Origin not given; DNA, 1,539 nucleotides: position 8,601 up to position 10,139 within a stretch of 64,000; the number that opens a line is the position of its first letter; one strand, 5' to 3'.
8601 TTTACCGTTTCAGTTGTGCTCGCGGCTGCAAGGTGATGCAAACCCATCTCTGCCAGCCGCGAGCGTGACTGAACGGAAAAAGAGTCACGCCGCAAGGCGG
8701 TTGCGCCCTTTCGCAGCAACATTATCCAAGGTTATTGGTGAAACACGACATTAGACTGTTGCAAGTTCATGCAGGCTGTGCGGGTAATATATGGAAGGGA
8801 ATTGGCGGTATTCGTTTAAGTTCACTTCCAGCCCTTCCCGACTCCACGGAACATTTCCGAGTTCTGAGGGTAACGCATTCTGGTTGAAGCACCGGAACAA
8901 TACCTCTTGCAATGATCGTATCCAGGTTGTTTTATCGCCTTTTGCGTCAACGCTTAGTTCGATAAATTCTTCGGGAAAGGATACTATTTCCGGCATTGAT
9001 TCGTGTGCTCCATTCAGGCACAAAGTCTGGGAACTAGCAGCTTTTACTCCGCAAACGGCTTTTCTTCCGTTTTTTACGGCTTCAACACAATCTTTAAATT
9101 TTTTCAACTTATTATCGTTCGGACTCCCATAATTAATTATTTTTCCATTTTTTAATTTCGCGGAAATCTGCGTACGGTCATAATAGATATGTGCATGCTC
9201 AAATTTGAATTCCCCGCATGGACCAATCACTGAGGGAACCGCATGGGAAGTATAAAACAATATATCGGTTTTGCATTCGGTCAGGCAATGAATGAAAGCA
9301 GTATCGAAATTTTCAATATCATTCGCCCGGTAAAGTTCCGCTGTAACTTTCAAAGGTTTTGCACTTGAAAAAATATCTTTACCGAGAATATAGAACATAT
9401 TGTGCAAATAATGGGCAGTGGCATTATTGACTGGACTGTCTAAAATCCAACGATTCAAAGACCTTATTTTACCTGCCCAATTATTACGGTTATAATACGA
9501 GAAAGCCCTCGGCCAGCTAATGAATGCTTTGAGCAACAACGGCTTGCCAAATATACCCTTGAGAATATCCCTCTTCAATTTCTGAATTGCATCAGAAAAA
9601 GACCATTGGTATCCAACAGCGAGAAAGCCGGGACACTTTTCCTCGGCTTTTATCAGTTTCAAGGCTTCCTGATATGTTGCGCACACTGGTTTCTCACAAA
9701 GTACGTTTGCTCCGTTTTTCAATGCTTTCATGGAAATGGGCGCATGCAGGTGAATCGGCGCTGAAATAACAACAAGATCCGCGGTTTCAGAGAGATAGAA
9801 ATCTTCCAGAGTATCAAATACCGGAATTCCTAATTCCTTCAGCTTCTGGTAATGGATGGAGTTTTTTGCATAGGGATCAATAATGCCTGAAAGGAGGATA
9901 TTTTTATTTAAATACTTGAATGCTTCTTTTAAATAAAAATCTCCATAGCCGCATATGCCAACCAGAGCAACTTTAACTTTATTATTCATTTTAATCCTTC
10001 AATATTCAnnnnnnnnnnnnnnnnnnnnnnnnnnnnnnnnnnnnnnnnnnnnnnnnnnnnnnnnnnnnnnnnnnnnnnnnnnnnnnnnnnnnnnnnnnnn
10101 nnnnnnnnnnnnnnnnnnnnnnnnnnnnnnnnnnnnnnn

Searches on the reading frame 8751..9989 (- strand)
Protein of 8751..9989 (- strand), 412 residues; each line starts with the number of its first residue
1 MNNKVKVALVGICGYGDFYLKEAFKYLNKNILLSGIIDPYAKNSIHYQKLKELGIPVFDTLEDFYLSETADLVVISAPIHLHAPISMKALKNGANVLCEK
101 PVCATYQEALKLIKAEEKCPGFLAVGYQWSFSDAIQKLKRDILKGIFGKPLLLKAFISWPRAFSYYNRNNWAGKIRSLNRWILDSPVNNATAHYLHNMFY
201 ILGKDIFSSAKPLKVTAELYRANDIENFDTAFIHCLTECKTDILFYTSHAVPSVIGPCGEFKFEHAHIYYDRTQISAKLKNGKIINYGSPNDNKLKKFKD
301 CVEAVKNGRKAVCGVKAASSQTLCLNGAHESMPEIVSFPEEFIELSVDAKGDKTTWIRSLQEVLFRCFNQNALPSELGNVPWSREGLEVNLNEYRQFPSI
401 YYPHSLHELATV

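Call 3: search_protein_families(library=pfam, proteins=[window:8751-9989:-], max_evalue=0.01)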
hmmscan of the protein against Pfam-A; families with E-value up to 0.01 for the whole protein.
window:8751-9989:- (412 aa): 1 family
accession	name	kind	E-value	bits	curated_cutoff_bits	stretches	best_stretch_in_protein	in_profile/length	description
PF01408.29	GFO_IDH_MocA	-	1.2e-17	65.1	24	1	10-127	3-120/120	Oxidoreductase family, NAD-binding Rossmann fold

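Call 44: search_protein_families(library=ncbifam, proteins=[window:8751-9989:-], max_evalue=0.001)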
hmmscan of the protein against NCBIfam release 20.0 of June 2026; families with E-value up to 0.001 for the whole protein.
window:8751-9989:- (412 aa): 9 families
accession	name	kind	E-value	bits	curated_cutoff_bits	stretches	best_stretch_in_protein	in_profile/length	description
TIGR04380.1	myo_inos_iolG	equivalog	1.8e-15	56.7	355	1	5-160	2-155/330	inositol 2-dehydrogenase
NF040723.1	UDP-GlcNAcDh_Arch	equivalog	7.6e-15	55.2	450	1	6-149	2-140/302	UDP-N-acetylglucosamine 3-dehydrogenase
NF041392.1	XylDh_Gfo6_Halo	equivalog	2.9e-09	36.2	350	1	60-158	73-171/350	D-xylose 1-dehydrogenase Gfo6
NF052479.1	LevoglcsnDh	equivalog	8.2e-09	34.6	650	1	69-151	73-155/386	levoglucosan dehydrogenase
NF052679.1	InsChiInosDhIolG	equivalog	2.4e-08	33.4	540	1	53-157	50-155/343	bifunctional inositol 2-dehydrogenase/D-chiro-inositol 1-dehydrogenase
NF058561.1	BT_2158_fam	equivalog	4.9e-07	28.7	750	1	3-158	34-185/487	glycoside 3-dehydrogenase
NF008607.0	PRK11579.1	subfamily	1.8e-06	27.2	330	1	1-152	1-147/346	oxidoreductase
NF058563.1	BT_2159_fam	equivalog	0.00017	20.7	650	1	5-149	1-142/350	disaccharide 3-dehydrogenase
NF007574.0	PRK10206.1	equivalog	0.00034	19.7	352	1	60-148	56-144/345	oxidoreductase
